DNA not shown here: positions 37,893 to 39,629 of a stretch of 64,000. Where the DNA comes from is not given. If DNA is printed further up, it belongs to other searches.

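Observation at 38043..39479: Stand-alone TIR-like (PF10137/CAP12-type) plus TPR protein inserted between lysS and a Clp ATPase gene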

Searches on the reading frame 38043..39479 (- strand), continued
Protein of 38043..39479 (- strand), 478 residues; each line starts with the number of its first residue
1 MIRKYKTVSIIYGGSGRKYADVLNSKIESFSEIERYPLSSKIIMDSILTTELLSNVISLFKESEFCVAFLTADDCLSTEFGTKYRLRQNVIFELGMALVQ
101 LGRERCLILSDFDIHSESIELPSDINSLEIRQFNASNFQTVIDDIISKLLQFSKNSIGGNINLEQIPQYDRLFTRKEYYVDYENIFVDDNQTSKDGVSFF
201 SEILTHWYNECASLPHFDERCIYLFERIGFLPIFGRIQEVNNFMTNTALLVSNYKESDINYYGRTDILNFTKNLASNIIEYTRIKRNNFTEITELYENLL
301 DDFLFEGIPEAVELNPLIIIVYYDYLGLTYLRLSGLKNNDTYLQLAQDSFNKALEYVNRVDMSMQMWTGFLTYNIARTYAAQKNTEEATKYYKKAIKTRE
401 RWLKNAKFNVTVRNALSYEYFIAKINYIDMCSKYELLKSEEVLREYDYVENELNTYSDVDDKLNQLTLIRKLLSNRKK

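Call 14: find_encoding_contigs(protein=P0056, flank=10000, max_places=3)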
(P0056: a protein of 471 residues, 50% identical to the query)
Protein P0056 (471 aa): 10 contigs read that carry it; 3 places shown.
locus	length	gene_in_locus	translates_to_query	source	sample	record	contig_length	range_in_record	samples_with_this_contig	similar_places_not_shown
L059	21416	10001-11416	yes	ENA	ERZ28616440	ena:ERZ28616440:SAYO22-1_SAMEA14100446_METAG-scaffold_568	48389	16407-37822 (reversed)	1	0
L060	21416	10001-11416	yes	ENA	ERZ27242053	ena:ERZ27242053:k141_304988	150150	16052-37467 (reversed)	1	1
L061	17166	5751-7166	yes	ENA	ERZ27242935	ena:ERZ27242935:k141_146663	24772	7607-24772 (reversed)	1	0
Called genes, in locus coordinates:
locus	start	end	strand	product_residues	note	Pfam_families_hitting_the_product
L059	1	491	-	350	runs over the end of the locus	PF26370:KDD_N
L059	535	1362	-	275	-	PF05853:BKACE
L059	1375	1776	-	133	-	PF03061:4HBT (weak)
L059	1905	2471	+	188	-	-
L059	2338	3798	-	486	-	PF00488:MutS_V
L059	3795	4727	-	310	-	-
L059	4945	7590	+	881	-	PF02739:5_3_exonuc_N, PF01367:5_3_exonuc, PF22619:DNA_polI_exo1 (faint), PF00476:DNA_pol_A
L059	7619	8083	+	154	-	PF13302:Acetyltransf_3 (weak), PF13420:Acetyltransf_4 (weak), PF13527:Acetyltransf_9 (weak), PF00583:Acetyltransf_1, PF13673:Acetyltransf_10, PF13508:Acetyltransf_7, PF08445:FR47 (weak)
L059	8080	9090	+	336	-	PF00814:TsaD, PF22521:HypF_C_2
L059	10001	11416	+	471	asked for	PF10137:CAP12-PCTIR_TIR, PF13374:TPR_10 (faint)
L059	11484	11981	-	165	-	PF17100:NACHT_N (faint)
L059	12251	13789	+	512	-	-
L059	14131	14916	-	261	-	-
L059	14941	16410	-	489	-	PF14478:DUF4430 (weak), PF12733:Cadherin-like (weak)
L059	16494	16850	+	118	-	-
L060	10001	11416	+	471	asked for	PF10137:CAP12-PCTIR_TIR, PF13374:TPR_10 (faint)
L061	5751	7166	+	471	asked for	PF10137:CAP12-PCTIR_TIR, PF13374:TPR_10 (faint)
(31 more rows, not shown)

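Call 31: predict_structure(alignment_id=A2)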
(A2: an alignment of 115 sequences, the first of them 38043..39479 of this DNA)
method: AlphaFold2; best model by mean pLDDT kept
length: 478 residues; sequences in the alignment: 115
mean_pLDDT: 90.0   pTM: 0.89
mean pLDDT of the five models: 90.0, 89.3, 89.1, 88.4, 87.8
residues with pLDDT >= 90: 316; 70-90: 136; 50-70: 24; < 50: 2
segments of 3 or more residues with pLDDT < 50: none
pLDDT, mean of each block of 10 residues (from residue 1): 94 90 96 95 65 74 92 75 83 90 93 87 83 94 96 81 89 96 80 78 92 97 94 84 90 96 96 95 84 94 94 95 98 94 98 98 95 98 97 97 85 89 97 95 95 74 74 91
secondary structure, 60 per line:
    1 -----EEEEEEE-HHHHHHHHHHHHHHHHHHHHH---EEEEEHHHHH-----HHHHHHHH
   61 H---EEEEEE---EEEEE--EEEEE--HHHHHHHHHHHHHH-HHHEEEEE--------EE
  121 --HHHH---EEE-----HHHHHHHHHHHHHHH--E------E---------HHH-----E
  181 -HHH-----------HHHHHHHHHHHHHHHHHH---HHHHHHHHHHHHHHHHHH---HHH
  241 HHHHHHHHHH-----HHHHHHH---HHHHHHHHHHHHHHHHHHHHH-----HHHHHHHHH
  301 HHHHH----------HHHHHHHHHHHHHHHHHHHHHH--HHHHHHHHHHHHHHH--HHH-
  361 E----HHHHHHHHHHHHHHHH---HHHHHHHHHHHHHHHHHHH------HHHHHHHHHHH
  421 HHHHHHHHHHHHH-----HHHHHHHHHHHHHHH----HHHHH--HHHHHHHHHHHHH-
elements in order: E6-12 H14-34 E38-42 H43-47 H53-61 E65-70 E74-78 E81-85 H88-101 E106-110 H123-126 E130-132 H138-152 H196-213 H217-234 H238-250 H256-262 H266-286 H292-305 H316-337 H340-354 H366-381 H385-403 H410-433 H439-453 H458-462 H465-477

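Call 34: fold_search(model_id=the predicted structure, library=pdb)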
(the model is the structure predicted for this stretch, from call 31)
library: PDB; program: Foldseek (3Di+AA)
matches with E <= 10: 1274; with E <= 0.001: 4
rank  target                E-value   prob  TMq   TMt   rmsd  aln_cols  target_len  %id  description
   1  9lmr_A                6.1e-04  1.00  0.24  0.35   5.6       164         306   22  Cryo-EM structure of TIR-STING/c-di-GMP complex fiber (released 2025-08-27)
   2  9lmq_B                6.7e-04  1.00  0.24  0.36   5.1       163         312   24  Cryo-EM structure of TIR-STING/c-di-GMP complex (released 2025-08-27)
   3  9lmr_C                8.8e-04  1.00  0.24  0.36   5.2       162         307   24  Cryo-EM structure of TIR-STING/c-di-GMP complex fiber (released 2025-08-27)
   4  9lmr_F                9.6e-04  1.00  0.24  0.36  15.6       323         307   18  Cryo-EM structure of TIR-STING/c-di-GMP complex fiber (released 2025-08-27)
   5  9lmr_B                1.5e-03  1.00  0.24  0.36   5.6       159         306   23  Cryo-EM structure of TIR-STING/c-di-GMP complex fiber (released 2025-08-27)
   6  8eq8_B                2.3e-03  1.00  0.23  0.43  11.6       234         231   15  The crystal structure of 14-3-3 Beta containing 3-nitrotyrosine at position Y130 (released 2023-01-25)
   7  9jap_A                2.7e-03  0.66  0.18  0.12  21.2       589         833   11  Helical structure of EfAvs5(SIR2-STAND) (released 2025-03-19)
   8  9qhc_B                2.9e-03  0.98  0.16  0.24  17.5       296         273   15  Crystal structure of 8-repeat CTPR protein with eliminated coordination sites (released 2025-10-22)
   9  4dnk_B                3.5e-03  1.00  0.24  0.43  10.6       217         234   15  Crystal structure of a tyrosine 3-monooxygenase/tryptophan 5-monooxygenase activation protein, beta polypeptide (YWHAB (released 2012-02-22)
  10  8chy                  4.4e-03  0.96  0.17  0.26  17.2       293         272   15  Crystal structure of an 8-repeat consensus TPR superhelix with Zinc. (released 2024-02-21)
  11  7b6h                  4.6e-03  0.90  0.21  0.18  21.4       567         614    9  Drosophila melanogaster TRAPP C11 subunits region 1 to 718 (released 2021-06-09)
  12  8rtc_A                5.3e-03  1.00  0.29  0.36  11.4       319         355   10  Rap from bacteriophage Phi3T in presence of pheromone RGHTS (released 2024-07-24)
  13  9d2f_L                5.3e-03  0.98  0.19  0.23  16.0       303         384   14  3D structure and atomic model of RS3 of mouse respiratory cilia (released 2025-08-13)
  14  5bt1_A                5.5e-03  1.00  0.29  0.49   6.2       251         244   11  histone chaperone Hif1 playing with histone H2A-H2B dimer (released 2016-10-26)
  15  3sf4_B                6.1e-03  1.00  0.26  0.33  14.1       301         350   15  Crystal structure of the complex between the conserved cell polarity proteins Inscuteable and LGN (released 2011-11-23)
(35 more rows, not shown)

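Call 35: search_solved_structures(query=A2, max_evalue=1, show_alignments=3)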
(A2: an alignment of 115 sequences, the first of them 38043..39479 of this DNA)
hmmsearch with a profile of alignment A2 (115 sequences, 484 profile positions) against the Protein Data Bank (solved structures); distinct sequences matched with E-value up to 1: 15.
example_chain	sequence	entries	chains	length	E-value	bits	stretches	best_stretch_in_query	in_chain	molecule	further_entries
7un8_A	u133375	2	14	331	4.4e-10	42.2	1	53-150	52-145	CD-NTase-associated protein 12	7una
9lmq_A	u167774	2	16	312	8e-09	38.1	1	49-137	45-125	CD-NTase-associated protein 12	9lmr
8jsj_A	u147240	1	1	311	1.9e-08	36.8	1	54-153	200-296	PycTIR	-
7un9_A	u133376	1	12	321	2.4e-06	29.9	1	67-150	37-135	CD-NTase-associated protein 12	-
2fo7_A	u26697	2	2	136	0.018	17.1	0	375-399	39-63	SYNTHETIC CONSENSUS TPR PROTEIN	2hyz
8ch0_A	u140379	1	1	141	0.021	16.9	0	375-399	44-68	Consensus tetratricopeptide repeat protein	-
8bu0_A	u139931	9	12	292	0.031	16.3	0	375-399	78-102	Consensus tetratricopeptide repeat protein | Crystal structure of an 8-repeat consensus TPR superhelix with Zinc. | Monomer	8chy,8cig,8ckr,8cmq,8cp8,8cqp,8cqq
1na0_A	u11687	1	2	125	0.071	15.2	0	375-399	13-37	designed protein CTPR3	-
2avp_A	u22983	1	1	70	0.12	14.4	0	375-400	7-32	synthetic consensus TPR protein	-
2wqh_A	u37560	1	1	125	0.16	14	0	375-399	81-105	CTPR3Y3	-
1na3_A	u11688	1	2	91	0.31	13.1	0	375-399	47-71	designed protein CTPR2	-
4y6c_A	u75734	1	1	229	0.37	12.8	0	375-407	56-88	ANSERINA PUTATIVE KINESIN LIGHT chain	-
4y6w_A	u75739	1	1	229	0.72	11.8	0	374-407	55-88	NaB(AB)3ACb - light chain TPR-like repeats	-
6vfi_B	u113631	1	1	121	0.75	11.8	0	375-399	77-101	O43_dn18B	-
3zfw_A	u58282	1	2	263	0.85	11.6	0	376-419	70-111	KINESIN LIGHT CHAIN 2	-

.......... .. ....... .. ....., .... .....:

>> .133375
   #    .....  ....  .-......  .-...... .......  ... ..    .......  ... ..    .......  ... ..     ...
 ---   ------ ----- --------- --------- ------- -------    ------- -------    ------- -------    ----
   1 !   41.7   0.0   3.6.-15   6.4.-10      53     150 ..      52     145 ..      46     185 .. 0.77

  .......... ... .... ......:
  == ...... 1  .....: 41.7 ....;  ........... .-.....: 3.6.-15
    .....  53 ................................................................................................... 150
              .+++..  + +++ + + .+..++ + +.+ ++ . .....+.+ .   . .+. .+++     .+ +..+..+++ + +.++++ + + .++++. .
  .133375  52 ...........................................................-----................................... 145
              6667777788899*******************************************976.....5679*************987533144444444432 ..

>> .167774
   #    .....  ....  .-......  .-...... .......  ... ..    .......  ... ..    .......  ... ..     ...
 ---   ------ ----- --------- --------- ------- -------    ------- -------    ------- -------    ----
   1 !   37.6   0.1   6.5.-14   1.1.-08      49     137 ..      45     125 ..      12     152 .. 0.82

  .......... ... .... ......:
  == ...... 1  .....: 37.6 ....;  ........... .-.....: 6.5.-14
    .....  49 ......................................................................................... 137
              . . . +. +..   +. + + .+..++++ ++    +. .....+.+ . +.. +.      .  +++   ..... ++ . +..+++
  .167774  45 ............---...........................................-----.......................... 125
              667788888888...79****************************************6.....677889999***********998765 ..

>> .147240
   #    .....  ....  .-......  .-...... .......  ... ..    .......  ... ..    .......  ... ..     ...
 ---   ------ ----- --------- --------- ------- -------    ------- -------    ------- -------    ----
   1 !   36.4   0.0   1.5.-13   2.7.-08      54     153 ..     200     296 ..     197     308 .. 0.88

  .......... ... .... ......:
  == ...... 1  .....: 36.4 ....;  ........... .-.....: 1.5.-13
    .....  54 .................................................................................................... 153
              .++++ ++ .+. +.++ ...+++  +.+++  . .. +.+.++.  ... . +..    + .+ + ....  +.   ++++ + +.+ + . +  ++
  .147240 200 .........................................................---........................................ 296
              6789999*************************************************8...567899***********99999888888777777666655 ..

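Call 46: search_protein_families(library=pfam, alignment_id=A5, max_evalue=0.00001)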
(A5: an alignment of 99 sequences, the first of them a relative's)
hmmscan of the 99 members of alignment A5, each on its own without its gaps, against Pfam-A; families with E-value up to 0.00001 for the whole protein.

A. member 1, L001:1019-1477:- (152 aa): 1 family
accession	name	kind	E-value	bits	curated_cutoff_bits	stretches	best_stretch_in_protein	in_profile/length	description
PF16112.10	DUF4830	-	2.6e-27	95.4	23.5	1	52-135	1-84/84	Domain of unknown function (DUF4830)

B. families by the number of members that match (of 99 scanned): 112 families (the first 25 are shown)
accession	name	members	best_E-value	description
PF00005.33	ABC_tran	3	9.1e-34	ABC transporter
PF00133.28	tRNA-synt_1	2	3.7e-134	tRNA synthetases class I (I, L, M and V)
PF02673.24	BacA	2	4e-79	Bacitracin resistance protein BacA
PF08264.19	Anticodon_1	2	2.9e-33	Anticodon-binding domain of tRNA ligase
PF02502.23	LacAB_rpiB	2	2.9e-28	Ribose/Galactose Isomerase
PF00149.33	Metallophos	2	4.7e-17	Calcineurin-like phosphoesterase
PF13304.12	AAA_21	2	1.3e-14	AAA domain, putative AbiEii toxin, Type IV TA system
PF00583.31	Acetyltransf_1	2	2e-11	Acetyltransferase (GNAT) family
PF13508.13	Acetyltransf_7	2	1.2e-10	Acetyltransferase (GNAT) domain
PF00440.29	TetR_N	2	1.5e-09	Bacterial regulatory proteins, tetR family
PF13673.13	Acetyltransf_10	2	5.1e-09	Acetyltransferase (GNAT) domain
PF12728.13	HTH_17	2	2.7e-08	Helix-turn-helix domain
PF06827.20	zf-FPG_IleRS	2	4.5e-07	Zinc finger found in FPG and IleRS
PF00476.26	DNA_pol_A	1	1e-163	DNA polymerase family A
PF00821.23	PEPCK_GTP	1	4.4e-161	Phosphoenolpyruvate carboxykinase C-terminal P-loop domain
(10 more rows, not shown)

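Call 47: search_protein_families(library=padloc, alignment_id=A5, max_evalue=1e-8)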
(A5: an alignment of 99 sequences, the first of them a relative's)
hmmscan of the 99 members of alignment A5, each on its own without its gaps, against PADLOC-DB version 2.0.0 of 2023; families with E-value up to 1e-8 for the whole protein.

A. member 1, L001:1019-1477:- (152 aa): 0 families

B. families by the number of members that match (of 99 scanned): 44 families (the first 25 are shown)
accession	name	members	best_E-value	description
PDLC04135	mad3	4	1.9e-34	mads_3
PDLC04140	mad8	2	8.8e-14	mads_8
PDLC04807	PDC-S02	1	2.3e-133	-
PDLC05052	PDC-S61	1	1.5e-110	-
PDLC04803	PDC-S02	1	2.1e-94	-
PDLC04827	PDC-S02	1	2.8e-85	-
PDLC04795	PDC-S02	1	4.1e-83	-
PDLC04820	PDC-S02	1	8.6e-82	-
PDLC04831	PDC-S02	1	2.2e-80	-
PDLC04810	PDC-S02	1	4.4e-77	-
PDLC04822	PDC-S02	1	4.1e-76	-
PDLC04802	PDC-S02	1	2.3e-55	-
PDLC04812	PDC-S02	1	3.5e-54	-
PDLC04813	PDC-S02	1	1.1e-46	-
PDLC04797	PDC-S02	1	1.3e-45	-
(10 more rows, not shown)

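Call 51: search_dna_similar(query=window:38043-39479:-, collection=phages, mode=protein, max_evalue=0.001, max_rows=15)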
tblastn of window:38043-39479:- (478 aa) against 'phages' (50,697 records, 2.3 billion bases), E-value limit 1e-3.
Records with a match: 1; places in all: 1; records where one place covers at least 80% of the query: 0.
Best place of each record, by identity: <60% 1.
By first word of the organism name: Salmonella 1.
By host as written in the record: Salmonella enterica subsp. enterica serovar Kentucky 1.
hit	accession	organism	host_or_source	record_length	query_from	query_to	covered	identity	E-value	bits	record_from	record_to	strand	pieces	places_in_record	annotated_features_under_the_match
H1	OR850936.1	Salmonella phage S.Kent 1-2-1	Salmonella enterica subsp. enterica ...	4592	25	139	24%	28.1%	1e-3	48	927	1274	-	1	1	record has no annotation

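Call 52: search_dna_similar(query=window:38043-39479:-, collection=plasmids, mode=protein, max_evalue=0.001, max_rows=15)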
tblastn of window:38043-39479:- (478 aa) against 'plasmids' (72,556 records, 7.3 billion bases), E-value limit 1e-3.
No match.

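Call 68: search_protein_families(library=pfam, alignment_id=A8, max_evalue=0.001)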
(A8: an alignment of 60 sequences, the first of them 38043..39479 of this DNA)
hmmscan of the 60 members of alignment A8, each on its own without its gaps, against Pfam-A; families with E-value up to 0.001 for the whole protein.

A. member 1, window:38043-39479:- (478 aa): 6 families
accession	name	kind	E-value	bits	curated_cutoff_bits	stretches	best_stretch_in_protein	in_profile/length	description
PF10137.14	CAP12-PCTIR_TIR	-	1.1e-13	51.6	24.7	1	50-130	39-114/119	CAP12/Pycsar effector protein, TIR domain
PF13424.12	TPR_12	-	9.4e-06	26.2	30.1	1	343-400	19-76/77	Tetratricopeptide repeat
PF13374.12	TPR_10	-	1.3e-05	25.5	27.5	1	374-401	7-34/42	Tetratricopeptide repeat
PF13181.12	TPR_8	-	1.3e-05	25.4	25.7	1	373-398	5-30/34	Tetratricopeptide repeat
PF00515.34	TPR_1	-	0.00011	22.3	27.8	1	373-397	5-29/34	Tetratricopeptide repeat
PF17874.7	TPR_MalT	-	0.0007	19.4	45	0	328-407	81-160/336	MalT-like TPR region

B. families by the number of members that match (of 60 scanned): 6 families
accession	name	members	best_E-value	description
PF10137.14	CAP12-PCTIR_TIR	48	6.1e-26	CAP12/Pycsar effector protein, TIR domain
PF13424.12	TPR_12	2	9.4e-06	Tetratricopeptide repeat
PF00515.34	TPR_1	2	0.00011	Tetratricopeptide repeat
PF13374.12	TPR_10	1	1.3e-05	Tetratricopeptide repeat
PF13181.12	TPR_8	1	1.3e-05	Tetratricopeptide repeat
PF17874.7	TPR_MalT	1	0.0007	MalT-like TPR region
